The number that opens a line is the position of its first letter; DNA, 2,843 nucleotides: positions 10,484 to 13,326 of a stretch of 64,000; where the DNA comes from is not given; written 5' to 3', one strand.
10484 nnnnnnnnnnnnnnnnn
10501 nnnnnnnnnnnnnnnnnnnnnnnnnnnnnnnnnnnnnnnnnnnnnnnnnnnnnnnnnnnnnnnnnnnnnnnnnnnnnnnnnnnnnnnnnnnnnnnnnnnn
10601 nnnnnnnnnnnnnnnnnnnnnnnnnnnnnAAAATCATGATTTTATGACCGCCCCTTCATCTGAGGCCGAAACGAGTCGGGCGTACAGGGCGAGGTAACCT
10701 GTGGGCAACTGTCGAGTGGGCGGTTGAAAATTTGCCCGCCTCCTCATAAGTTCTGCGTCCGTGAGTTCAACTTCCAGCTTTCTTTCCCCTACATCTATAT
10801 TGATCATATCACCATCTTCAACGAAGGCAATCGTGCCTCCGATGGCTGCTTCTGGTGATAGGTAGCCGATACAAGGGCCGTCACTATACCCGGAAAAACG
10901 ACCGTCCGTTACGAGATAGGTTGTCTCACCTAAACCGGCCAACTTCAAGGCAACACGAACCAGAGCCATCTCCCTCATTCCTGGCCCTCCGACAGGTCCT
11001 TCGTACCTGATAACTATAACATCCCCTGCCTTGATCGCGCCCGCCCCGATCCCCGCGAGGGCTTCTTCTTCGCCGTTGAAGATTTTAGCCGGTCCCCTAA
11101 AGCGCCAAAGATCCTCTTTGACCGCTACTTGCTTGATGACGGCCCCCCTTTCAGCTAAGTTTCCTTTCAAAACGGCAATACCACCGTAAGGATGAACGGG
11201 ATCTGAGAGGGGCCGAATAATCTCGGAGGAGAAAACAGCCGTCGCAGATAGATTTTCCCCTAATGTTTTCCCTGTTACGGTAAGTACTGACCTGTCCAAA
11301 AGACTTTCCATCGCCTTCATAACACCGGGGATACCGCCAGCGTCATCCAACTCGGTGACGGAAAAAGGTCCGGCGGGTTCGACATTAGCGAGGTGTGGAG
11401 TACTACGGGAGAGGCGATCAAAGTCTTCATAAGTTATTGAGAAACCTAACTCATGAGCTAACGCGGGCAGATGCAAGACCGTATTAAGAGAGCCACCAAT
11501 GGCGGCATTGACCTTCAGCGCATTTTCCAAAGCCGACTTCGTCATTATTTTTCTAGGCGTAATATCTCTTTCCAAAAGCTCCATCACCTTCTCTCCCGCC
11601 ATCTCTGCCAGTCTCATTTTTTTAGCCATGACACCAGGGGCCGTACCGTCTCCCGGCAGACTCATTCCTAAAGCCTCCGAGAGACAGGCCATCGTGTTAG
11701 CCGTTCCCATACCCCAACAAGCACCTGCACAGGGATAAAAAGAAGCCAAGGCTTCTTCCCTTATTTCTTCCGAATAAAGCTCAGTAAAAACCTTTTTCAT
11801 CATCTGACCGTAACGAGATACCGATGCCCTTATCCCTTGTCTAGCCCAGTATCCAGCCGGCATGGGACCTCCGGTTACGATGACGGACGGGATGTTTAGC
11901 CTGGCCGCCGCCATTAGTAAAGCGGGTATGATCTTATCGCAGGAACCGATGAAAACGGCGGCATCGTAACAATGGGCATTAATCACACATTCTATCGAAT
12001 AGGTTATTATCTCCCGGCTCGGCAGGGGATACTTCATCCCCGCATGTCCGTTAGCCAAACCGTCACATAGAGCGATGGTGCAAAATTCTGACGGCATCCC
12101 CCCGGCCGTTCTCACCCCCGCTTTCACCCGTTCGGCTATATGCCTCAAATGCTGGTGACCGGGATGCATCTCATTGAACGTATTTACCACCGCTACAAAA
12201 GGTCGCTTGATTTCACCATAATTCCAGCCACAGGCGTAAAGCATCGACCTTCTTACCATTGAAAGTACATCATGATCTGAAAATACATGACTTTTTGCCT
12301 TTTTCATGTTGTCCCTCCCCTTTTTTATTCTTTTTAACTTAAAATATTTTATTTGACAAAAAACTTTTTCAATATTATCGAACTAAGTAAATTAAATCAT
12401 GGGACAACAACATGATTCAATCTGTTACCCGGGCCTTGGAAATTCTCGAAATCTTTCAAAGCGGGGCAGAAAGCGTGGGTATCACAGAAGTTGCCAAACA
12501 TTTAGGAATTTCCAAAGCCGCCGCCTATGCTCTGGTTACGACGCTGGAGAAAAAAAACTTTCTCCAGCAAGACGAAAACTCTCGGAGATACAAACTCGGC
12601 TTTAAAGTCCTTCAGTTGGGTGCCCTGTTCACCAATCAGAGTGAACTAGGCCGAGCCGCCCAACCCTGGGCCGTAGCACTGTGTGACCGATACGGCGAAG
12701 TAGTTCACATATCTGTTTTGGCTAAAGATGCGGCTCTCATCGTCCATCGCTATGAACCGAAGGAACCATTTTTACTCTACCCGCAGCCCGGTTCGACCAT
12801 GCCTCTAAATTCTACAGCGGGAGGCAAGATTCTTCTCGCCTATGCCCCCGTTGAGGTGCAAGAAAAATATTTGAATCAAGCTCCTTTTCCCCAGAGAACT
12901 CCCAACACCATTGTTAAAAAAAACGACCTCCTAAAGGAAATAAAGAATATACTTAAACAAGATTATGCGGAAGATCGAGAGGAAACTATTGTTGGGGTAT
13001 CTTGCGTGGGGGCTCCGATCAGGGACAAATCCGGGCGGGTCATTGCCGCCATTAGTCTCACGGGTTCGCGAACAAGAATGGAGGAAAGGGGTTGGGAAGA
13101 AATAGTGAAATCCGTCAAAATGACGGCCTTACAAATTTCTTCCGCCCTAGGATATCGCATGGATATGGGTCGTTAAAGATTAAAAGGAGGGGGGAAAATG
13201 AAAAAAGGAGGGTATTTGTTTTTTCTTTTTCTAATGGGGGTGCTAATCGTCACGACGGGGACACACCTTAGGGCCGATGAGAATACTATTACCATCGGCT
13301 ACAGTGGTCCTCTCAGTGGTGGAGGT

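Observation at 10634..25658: A 13-gene IclR-headed operon joins a Liv-type importer, LutABC, a LarA-family racemase, an FrhB-family protein and IorAB: candidate route from 2-hydroxy acids to acyl-CoA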

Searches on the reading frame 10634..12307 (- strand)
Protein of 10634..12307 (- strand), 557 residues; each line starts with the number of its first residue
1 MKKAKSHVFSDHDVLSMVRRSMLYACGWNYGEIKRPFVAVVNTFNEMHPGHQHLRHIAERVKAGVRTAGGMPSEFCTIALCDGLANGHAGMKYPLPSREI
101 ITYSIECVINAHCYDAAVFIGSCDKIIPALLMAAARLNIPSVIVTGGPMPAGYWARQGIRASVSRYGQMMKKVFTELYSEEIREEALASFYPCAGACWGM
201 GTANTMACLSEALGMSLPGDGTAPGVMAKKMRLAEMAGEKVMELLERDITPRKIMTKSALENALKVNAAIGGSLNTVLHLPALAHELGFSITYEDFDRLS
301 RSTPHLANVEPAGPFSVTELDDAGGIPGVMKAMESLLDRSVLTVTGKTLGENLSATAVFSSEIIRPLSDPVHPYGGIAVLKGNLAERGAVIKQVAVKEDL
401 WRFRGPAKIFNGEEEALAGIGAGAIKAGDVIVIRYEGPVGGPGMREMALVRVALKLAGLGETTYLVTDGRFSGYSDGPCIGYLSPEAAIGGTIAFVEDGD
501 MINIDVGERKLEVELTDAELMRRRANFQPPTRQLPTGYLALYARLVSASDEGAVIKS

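Call 3: search_protein_families(library=pfam, proteins=[window:10634-12307:-])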
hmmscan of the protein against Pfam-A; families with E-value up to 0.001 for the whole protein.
window:10634-12307:- (557 aa): 2 families
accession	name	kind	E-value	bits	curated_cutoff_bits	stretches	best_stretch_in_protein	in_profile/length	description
PF00920.27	ILVD_EDD_N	-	6.4e-120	400.5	27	1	35-352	1-316/316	Dihydroxy-acid/6-phosphogluconate dehydratase N-terminal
PF24877.1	ILV_EDD_C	-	2.4e-68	229.7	27.7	1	362-553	1-191/191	Dihydroxy-acid/6-phosphogluconate dehydratase C-terminal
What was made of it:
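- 10634..12307 (-): ilvD, a dihydroxy-acid dehydratase (IlvD/Edd family). It is divergent from iclR and is the proposed dehydratase arm of the system. Pfam ILVD_EDD_N plus ILV_EDD_C (call 3).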

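Call 5: search_protein_families(library=ncbifam, proteins=[window:10634-12307:-], max_evalue=0.00001)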
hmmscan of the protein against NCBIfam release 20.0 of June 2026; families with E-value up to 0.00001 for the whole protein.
window:10634-12307:- (557 aa): 8 families
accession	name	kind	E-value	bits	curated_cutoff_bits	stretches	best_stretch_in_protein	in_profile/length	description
NF002068.0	PRK00911.1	subfamily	5e-198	659.1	644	1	17-556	17-556/559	dihydroxy-acid dehydratase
TIGR00110.1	ilvD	equivalog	8.5e-198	658.3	618.15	1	19-556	2-542/543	dihydroxy-acid dehydratase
NF004784.0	PRK06131.1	subfamily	1.7e-148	495.6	539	1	6-555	13-560/576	dihydroxy-acid dehydratase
NF009103.0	PRK12448.1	equivalog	1.1e-147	492.8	710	2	19-359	18-367/616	dihydroxy-acid dehydratase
NF009559.0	PRK13016.1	equivalog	5.8e-133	444.1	882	1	8-553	15-559/578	L-arabinonate dehydratase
NF009560.0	PRK13017.1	subfamily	1.7e-129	432.7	684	1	13-556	20-576/595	dihydroxy-acid dehydratase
TIGR01196.1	edd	equivalog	1.1e-74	251.9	708.25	1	33-553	62-597/601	phosphogluconate dehydratase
TIGR03432.1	yjhG_yagF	hypoth_equivalog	3.1e-74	250.2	808.15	2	47-354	79-389/640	YjhG/YagF family D-xylonate dehydratase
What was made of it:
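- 10634..12307 (-): It scores above the NCBIfam cutoffs: TIGR00110 658.3 vs 618.15 and NF002068 659.1 vs 644 (call 5).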

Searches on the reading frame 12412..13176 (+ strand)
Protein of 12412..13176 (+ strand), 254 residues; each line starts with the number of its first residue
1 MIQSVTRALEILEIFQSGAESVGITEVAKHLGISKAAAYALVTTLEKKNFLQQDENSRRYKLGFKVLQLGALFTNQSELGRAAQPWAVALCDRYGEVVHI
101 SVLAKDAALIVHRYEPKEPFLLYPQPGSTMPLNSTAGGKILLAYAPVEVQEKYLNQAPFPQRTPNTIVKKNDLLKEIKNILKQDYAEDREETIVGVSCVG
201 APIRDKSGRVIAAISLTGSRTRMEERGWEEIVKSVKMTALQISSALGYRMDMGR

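Call 3: search_protein_families(library=pfam, proteins=[window:12412-13176:+])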
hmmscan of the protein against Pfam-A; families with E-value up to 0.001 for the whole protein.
window:12412-13176:+ (254 aa): 4 families
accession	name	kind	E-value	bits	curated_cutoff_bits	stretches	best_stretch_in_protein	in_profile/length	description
PF01614.24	IclR_C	-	2.6e-43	148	24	1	77-243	7-173/174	Bacterial transcriptional regulator IclR C-terminal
PF09339.16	HTH_IclR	-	2.3e-14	53.3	22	1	4-55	1-52/52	IclR helix-turn-helix domain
PF01978.25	TrmB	-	0.0005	20.3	25.6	0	23-58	24-60/68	Sugar-specific transcriptional regulator TrmB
PF01047.28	MarR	-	0.0007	19.9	24.6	0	21-58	17-56/59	MarR family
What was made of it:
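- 12412..13176 (+): IclR-family transcriptional regulator. HTH_IclR plus IclR_C (call 3).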

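Call 5: search_protein_families(library=ncbifam, proteins=[window:12412-13176:+], max_evalue=0.00001)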
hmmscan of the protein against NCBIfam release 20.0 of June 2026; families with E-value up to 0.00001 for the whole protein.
window:12412-13176:+ (254 aa): 8 families
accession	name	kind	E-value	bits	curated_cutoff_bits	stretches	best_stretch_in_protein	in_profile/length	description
NF045644.1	TransRegBhcR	equivalog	4.9e-47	160.5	350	1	2-247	22-266/267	HTH-type transcriptional regulator BhcR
TIGR02431.1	pcaR_pcaU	subfamily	6.4e-45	153.4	284.75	1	1-242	4-244/248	beta-ketoadipate pathway transcriptional regulators, PcaR/PcaU/PobR family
NF011671.1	PRK15090.1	equivalog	2.3e-41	141.7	275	1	2-249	10-256/256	DNA-binding transcriptional regulator KdgR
NF007548.0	PRK10163.1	equivalog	6.8e-29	100.8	406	1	3-249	22-268/271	HTH-type transcriptional repressor AllR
NF008601.2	PRK11569.1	equivalog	2.5e-27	95.7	380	1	2-245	26-271/276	glyoxylate bypass operon transcriptional repressor IclR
NF007342.0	PRK09834.1-4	equivalog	6.6e-11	41.7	251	1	2-217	11-226/263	DNA-binding transcriptional regulator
NF007339.0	PRK09834.1-1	equivalog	5.5e-09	35.7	299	1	3-223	21-242/271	DNA-binding transcriptional regulator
NF007341.0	PRK09834.1-3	equivalog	2.9e-08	33.2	269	1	3-215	8-226/274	DNA-binding transcriptional regulator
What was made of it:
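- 12412..13176 (+): Best NCBIfam hits are BhcR, PcaR and KdgR, all far below their cutoffs (call 5).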
